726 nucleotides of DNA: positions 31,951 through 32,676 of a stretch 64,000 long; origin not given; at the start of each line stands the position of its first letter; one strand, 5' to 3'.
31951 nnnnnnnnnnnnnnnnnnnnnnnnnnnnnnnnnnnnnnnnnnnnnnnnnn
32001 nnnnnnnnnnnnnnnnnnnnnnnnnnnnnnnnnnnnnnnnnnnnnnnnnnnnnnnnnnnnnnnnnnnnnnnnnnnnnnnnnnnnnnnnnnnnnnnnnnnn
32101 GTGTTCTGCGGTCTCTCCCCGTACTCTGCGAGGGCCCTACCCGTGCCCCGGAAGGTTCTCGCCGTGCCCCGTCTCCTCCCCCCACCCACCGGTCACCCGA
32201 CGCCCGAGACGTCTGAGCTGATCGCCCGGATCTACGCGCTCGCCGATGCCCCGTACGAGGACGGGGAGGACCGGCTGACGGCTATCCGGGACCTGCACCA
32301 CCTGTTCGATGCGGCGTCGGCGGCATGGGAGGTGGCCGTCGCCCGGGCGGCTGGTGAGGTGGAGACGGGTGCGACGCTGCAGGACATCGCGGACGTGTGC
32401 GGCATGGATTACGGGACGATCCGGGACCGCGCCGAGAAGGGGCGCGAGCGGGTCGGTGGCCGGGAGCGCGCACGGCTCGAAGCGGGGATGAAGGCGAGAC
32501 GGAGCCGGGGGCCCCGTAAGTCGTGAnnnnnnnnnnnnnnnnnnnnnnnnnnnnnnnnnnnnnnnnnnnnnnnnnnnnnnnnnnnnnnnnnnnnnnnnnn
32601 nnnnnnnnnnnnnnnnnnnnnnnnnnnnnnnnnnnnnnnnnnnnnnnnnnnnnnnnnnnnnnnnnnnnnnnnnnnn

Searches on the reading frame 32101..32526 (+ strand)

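Call 7: search_protein_families(library=pfam, proteins=[window:32101-32526:+], max_evalue=0.1)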
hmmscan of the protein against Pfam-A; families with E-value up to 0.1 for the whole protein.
window:32101-32526:+ (141 aa): 1 family
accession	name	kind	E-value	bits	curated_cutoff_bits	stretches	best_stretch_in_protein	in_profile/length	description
PF13384.12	HTH_23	-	0.052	13.8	24.6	1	81-108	8-35/50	Homeodomain-like domain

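Call 8: search_protein_families(library=phrogs, proteins=[window:32101-32526:+], max_evalue=0.1)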
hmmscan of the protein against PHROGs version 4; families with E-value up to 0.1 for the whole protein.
window:32101-32526:+ (141 aa): 0 families

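Call 111: search_protein_families(library=padloc, proteins=[window:32143-32526:+], max_evalue=0.001)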
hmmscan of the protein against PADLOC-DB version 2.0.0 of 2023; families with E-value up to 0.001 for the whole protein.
window:32143-32526:+ (127 aa): 0 families
